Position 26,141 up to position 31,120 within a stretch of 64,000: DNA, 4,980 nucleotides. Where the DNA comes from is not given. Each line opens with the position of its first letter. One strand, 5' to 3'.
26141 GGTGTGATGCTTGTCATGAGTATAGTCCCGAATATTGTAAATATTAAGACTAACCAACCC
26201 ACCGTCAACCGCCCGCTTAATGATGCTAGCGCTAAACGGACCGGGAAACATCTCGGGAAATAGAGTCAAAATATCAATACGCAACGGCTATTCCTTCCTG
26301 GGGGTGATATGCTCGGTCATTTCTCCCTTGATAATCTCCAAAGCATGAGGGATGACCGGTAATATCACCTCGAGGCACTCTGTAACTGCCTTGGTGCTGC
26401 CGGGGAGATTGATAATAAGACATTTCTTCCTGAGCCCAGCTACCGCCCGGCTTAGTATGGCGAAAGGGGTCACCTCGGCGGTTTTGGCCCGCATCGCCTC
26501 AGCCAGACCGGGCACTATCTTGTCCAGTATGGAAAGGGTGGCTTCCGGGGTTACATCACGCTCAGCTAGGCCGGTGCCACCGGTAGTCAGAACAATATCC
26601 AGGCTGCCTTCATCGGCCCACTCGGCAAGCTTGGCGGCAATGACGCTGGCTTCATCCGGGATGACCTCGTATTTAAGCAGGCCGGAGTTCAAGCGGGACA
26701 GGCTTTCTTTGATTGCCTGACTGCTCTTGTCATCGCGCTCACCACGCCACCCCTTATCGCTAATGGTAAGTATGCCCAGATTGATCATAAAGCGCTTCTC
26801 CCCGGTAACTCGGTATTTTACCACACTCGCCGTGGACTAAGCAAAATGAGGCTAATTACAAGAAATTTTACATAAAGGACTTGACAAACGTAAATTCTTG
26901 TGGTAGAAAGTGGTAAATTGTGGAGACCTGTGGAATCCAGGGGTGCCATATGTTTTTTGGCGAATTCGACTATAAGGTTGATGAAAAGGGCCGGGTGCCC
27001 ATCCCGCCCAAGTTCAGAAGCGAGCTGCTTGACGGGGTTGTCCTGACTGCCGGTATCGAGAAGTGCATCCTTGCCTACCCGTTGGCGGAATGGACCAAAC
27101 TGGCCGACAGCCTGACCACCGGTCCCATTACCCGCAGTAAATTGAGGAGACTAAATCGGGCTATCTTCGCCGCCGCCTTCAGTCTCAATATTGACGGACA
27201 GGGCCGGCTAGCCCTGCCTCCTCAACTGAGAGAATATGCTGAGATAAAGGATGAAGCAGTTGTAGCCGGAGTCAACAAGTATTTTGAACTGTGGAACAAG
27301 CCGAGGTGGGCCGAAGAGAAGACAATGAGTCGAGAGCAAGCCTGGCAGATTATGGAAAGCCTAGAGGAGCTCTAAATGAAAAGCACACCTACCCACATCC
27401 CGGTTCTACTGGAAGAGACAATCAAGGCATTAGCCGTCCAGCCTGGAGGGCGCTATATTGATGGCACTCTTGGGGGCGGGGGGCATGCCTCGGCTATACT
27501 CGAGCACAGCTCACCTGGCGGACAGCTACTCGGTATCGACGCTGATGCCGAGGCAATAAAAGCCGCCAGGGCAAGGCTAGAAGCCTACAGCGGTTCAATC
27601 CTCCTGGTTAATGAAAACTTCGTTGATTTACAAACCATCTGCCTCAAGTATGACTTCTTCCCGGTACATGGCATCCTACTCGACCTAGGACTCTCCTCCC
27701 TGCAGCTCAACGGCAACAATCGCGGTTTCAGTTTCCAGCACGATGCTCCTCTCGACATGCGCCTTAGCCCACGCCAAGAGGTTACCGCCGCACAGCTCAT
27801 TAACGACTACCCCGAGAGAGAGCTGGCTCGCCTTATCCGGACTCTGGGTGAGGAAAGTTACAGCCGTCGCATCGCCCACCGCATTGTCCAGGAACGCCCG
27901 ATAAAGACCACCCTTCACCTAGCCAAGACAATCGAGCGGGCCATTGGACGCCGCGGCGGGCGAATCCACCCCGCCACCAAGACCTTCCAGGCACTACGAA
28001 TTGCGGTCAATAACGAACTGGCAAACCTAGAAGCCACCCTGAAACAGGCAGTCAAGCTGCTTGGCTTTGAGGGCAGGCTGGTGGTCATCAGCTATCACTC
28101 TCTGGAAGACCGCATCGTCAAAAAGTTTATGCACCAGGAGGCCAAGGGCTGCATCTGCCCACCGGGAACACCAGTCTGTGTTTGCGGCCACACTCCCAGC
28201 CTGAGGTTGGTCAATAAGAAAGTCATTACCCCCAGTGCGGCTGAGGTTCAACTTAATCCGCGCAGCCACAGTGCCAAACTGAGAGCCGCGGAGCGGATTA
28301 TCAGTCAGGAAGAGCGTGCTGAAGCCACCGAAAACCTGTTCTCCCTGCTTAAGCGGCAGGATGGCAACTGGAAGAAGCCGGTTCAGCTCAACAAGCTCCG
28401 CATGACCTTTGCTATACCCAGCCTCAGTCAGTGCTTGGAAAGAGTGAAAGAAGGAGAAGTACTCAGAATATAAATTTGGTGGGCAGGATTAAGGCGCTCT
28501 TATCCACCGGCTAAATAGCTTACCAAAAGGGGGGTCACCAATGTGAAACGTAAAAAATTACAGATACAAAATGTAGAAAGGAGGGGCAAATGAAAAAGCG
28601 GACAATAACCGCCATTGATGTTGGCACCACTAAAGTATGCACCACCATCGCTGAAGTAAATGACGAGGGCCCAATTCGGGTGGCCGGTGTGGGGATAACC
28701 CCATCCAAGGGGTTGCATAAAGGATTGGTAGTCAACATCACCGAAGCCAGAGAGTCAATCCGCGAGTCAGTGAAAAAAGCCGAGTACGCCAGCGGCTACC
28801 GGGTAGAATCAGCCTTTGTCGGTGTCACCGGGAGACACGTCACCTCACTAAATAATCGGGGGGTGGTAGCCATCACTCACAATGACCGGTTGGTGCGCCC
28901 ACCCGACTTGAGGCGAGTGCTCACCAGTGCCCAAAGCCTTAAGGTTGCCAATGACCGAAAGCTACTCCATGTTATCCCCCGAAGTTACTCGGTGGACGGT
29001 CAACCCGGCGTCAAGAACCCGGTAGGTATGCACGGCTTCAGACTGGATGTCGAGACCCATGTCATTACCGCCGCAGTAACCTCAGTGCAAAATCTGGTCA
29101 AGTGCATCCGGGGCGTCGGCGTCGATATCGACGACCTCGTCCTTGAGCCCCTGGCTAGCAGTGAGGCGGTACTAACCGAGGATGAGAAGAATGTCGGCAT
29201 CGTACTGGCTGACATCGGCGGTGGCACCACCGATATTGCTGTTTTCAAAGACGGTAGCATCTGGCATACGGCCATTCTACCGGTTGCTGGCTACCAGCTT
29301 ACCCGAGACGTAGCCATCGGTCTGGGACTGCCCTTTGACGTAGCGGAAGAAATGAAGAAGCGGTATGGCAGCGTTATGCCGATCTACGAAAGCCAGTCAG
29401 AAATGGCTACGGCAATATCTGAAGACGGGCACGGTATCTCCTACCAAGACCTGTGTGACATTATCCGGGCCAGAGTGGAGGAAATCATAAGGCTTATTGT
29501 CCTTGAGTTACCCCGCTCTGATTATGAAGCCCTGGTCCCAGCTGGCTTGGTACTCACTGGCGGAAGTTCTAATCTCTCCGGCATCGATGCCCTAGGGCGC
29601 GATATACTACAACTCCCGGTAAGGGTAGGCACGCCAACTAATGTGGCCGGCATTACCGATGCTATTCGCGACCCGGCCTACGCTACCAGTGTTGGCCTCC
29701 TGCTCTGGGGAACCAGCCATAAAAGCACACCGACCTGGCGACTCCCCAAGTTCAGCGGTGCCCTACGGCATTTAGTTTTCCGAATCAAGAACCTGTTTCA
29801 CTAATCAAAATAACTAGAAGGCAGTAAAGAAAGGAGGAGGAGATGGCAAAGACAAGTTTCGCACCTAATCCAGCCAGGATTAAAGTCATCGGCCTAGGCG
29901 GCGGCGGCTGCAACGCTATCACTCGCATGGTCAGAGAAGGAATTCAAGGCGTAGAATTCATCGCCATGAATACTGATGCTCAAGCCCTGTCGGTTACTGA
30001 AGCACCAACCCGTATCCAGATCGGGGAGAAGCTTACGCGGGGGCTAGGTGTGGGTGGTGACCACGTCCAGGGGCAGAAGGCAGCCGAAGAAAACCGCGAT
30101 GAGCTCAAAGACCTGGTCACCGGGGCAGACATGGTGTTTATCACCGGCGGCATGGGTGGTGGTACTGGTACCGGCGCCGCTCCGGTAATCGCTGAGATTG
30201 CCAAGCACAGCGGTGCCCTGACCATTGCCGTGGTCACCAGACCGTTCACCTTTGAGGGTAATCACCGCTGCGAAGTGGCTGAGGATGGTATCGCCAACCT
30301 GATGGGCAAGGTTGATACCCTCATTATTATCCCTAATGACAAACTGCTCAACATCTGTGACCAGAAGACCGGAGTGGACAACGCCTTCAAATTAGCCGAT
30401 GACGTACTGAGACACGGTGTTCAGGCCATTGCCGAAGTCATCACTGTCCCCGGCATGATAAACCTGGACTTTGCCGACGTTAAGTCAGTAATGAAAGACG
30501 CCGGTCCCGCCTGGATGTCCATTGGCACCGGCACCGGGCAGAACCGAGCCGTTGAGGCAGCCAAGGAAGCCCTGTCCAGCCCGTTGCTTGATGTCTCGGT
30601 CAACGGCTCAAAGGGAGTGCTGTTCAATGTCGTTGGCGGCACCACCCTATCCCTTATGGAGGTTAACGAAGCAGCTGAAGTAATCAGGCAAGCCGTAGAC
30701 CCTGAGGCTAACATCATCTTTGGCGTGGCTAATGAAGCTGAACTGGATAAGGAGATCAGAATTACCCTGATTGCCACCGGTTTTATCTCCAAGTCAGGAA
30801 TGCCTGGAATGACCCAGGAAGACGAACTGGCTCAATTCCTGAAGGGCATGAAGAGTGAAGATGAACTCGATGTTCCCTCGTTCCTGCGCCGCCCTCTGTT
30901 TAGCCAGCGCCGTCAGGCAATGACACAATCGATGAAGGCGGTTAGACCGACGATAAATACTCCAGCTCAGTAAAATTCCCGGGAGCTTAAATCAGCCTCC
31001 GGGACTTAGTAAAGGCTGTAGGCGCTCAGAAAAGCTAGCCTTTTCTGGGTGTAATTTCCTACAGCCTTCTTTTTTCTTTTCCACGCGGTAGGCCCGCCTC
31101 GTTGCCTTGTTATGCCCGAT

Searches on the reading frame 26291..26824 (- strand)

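Call 20: search_protein_families(library=ncbifam, proteins=[window:26291-26824:-], max_evalue=1e-30)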
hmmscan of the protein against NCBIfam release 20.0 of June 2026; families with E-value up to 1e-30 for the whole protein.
window:26291-26824:- (178 aa): 3 families
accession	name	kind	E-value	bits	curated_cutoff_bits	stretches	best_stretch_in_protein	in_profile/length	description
NF002947.1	PRK03604.1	equivalog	2.6e-46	158.3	285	1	15-168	147-299/301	bifunctional molybdenum cofactor biosynthesis protein MoaC/MoaB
NF006932.0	PRK09417.1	equivalog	1.8e-44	151.5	158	1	13-170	3-174/193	molybdopterin adenylyltransferase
TIGR00177.1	molyb_syn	domain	4.1e-34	117.7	85.35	1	15-155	3-146/148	molybdenum cofactor synthesis domain-containing protein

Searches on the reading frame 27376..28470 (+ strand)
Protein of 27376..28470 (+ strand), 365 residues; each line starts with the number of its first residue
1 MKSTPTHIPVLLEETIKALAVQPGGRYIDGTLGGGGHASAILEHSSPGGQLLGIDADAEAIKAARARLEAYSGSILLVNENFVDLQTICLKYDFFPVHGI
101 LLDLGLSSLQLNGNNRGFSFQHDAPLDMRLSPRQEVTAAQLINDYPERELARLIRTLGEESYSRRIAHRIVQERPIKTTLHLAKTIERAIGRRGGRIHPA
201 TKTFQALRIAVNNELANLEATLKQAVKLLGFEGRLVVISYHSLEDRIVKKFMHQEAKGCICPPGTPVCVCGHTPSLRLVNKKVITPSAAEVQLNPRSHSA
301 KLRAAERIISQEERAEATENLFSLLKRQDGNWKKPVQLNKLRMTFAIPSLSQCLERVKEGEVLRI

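Call 20: search_protein_families(library=ncbifam, proteins=[window:27376-28470:+], max_evalue=1e-30)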
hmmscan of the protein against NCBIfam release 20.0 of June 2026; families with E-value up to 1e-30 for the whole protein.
window:27376-28470:+ (365 aa): 1 family
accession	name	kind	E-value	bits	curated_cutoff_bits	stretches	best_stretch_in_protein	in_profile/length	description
TIGR00006.1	TIGR00006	equivalog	5.5e-102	341.4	154.3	1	5-307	5-309/310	16S rRNA (cytosine(1402)-N(4))-methyltransferase RsmH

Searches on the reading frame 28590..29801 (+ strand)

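Call 20: search_protein_families(library=ncbifam, proteins=[window:28590-29801:+], max_evalue=1e-30)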
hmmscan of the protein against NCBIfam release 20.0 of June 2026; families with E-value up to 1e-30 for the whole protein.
window:28590-29801:+ (404 aa): 2 families
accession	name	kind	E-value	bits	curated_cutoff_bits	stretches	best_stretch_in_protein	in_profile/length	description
TIGR01174.1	ftsA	equivalog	4.6e-118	394.5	175.85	1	6-372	2-370/371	cell division protein FtsA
NF007009.0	PRK09472.1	equivalog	2.5e-85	287.1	409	1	3-378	7-390/420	cell division protein FtsA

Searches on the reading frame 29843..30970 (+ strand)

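Call 20: search_protein_families(library=ncbifam, proteins=[window:29843-30970:+], max_evalue=1e-30)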
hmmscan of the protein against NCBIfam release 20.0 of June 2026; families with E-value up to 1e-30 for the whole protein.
window:29843-30970:+ (376 aa): 1 family
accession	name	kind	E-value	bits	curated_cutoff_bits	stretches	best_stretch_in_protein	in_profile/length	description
TIGR00065.1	ftsZ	equivalog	2.8e-124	415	295.2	1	8-324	15-334/353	cell division protein FtsZ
